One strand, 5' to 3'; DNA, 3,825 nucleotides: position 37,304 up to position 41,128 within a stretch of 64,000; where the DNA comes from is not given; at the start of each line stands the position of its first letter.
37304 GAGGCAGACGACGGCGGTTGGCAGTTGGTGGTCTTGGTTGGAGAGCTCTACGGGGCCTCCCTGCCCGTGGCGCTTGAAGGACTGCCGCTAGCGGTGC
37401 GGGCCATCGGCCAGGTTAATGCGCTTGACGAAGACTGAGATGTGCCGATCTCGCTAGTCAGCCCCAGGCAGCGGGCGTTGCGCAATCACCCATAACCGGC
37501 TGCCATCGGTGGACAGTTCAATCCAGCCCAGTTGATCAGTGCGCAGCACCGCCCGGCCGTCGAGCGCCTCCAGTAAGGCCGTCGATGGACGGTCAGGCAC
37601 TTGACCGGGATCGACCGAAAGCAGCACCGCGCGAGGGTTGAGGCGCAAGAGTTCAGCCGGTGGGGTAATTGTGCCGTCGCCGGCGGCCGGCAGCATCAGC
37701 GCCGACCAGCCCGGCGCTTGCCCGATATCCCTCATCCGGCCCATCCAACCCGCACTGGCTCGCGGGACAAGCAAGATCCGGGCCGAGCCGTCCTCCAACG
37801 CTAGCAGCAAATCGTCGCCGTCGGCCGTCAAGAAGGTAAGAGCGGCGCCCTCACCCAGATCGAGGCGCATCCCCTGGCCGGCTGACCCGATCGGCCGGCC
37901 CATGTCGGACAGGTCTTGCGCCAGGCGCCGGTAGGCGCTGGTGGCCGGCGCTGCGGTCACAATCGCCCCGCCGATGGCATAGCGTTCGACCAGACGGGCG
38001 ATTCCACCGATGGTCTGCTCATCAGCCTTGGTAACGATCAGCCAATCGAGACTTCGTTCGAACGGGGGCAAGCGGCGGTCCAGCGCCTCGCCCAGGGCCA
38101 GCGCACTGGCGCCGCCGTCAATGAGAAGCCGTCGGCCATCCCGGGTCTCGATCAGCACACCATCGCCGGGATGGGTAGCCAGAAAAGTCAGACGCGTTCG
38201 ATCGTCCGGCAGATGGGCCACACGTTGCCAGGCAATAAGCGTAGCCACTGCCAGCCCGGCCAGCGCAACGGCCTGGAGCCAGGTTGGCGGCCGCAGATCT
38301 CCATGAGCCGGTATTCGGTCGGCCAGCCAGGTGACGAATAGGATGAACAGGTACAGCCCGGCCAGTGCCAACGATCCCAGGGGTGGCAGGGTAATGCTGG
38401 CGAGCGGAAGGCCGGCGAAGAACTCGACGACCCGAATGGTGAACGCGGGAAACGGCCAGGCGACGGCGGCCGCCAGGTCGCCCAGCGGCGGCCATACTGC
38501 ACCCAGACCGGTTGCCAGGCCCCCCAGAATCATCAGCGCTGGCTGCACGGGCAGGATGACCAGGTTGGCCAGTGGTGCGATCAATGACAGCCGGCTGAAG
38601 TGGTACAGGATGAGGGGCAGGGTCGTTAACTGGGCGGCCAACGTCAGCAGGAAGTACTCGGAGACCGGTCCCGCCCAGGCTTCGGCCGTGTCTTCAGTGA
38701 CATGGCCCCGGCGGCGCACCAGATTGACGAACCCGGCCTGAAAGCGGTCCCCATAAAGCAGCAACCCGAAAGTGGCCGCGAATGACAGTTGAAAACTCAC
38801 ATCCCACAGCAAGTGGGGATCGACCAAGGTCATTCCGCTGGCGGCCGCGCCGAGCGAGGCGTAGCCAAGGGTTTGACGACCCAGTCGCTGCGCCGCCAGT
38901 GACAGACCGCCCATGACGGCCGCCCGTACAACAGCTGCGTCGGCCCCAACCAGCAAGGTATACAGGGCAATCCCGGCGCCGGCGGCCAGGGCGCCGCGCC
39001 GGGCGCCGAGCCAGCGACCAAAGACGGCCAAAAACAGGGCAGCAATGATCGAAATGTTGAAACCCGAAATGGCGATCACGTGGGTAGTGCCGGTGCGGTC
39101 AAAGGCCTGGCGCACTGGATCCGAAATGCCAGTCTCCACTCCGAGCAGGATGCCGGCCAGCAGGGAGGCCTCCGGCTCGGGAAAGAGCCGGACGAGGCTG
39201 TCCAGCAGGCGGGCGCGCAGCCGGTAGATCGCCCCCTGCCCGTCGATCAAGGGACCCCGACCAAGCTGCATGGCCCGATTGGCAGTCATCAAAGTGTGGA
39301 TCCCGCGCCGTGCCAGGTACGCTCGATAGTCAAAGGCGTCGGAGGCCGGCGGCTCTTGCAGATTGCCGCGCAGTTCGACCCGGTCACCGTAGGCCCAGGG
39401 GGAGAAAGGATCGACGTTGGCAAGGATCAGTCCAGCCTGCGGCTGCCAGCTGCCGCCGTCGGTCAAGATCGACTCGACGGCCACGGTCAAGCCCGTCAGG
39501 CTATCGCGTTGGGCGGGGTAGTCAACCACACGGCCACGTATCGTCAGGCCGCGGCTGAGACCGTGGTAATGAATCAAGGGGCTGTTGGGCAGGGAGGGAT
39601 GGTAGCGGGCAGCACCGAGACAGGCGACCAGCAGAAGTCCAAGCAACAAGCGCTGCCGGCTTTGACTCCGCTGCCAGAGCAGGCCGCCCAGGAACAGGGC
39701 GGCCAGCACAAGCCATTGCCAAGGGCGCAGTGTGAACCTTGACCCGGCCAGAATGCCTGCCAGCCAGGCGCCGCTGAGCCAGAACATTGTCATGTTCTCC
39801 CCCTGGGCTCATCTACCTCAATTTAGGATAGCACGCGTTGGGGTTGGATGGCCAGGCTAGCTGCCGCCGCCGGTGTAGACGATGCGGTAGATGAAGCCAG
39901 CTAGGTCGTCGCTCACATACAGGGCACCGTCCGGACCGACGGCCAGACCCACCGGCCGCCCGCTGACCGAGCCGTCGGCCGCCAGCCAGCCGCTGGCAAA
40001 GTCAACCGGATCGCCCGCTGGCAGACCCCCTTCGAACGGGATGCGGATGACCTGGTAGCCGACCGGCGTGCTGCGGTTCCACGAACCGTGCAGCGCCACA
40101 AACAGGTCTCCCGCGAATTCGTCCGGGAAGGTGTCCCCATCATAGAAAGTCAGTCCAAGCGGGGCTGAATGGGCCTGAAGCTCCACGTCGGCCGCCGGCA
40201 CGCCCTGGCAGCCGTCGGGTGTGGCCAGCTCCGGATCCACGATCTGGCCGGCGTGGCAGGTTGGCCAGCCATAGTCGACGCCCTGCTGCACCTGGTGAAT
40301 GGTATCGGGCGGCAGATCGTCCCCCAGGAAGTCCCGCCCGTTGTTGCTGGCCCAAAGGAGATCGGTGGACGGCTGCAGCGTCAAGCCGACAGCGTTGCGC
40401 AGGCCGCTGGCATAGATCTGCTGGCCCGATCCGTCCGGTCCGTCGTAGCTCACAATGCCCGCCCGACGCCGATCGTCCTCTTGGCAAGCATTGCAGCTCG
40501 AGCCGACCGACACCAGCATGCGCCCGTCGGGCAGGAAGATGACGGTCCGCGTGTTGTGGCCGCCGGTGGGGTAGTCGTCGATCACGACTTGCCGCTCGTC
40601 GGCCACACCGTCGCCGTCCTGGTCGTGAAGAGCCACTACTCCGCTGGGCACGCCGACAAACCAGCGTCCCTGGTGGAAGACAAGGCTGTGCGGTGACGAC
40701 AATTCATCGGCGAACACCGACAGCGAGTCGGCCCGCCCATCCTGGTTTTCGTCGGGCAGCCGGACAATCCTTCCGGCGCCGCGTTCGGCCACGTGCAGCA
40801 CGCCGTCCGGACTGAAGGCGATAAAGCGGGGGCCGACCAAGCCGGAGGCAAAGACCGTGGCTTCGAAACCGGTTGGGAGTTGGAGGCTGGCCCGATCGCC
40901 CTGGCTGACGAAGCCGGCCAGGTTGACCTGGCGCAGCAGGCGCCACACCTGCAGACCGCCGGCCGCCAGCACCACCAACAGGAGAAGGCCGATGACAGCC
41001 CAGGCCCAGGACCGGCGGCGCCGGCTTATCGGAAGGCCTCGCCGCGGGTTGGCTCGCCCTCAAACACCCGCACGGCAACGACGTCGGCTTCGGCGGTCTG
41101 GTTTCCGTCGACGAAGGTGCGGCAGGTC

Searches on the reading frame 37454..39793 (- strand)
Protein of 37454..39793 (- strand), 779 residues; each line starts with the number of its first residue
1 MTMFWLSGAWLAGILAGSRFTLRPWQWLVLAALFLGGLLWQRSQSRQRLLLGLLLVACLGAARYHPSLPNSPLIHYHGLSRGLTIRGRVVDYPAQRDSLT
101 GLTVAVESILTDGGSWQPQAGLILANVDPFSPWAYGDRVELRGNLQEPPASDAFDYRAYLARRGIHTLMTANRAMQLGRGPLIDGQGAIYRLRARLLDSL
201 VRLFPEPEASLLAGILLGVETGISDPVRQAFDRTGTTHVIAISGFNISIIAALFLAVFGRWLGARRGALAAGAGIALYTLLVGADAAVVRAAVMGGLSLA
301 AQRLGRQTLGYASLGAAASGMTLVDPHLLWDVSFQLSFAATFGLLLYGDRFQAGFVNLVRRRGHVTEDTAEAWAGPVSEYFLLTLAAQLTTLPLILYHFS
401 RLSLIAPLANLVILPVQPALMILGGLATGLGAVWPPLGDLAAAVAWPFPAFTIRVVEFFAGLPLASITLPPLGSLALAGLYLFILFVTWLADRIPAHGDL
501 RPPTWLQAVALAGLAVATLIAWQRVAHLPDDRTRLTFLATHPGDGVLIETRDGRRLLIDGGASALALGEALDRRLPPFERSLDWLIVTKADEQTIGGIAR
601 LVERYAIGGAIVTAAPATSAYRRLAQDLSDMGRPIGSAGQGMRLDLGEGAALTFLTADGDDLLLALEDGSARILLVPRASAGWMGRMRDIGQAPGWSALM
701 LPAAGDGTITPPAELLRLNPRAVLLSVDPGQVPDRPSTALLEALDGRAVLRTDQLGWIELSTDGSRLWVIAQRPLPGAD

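Call 26: search_protein_families(library=pfam, proteins=[window:37454-39793:-], max_evalue=0.00001)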
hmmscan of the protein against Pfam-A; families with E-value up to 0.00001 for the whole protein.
window:37454-39793:- (779 aa): 2 families
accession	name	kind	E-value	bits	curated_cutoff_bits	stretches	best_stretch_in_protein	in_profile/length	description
PF03772.21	Competence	-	9.1e-54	183.1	23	1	215-491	1-267/270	Competence protein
PF13567.11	DUF4131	-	5.2e-23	82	31.6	1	22-173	3-161/165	Domain of unknown function (DUF4131)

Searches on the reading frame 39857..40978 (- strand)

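Call 27: search_protein_families(library=pfam, proteins=[window:39857-40978:-], max_evalue=0.00001)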
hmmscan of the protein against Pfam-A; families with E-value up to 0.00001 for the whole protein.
window:39857-40978:- (373 aa): 2 families
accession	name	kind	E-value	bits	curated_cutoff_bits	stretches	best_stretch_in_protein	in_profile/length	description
PF23500.1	DUF7133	-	1.6e-25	90.7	27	1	30-357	7-346/385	Domain of unknown function (DUF7133)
PF07995.17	GSDH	-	4.2e-18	66.2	25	1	127-295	97-276/332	Glucose / Sorbosone dehydrogenase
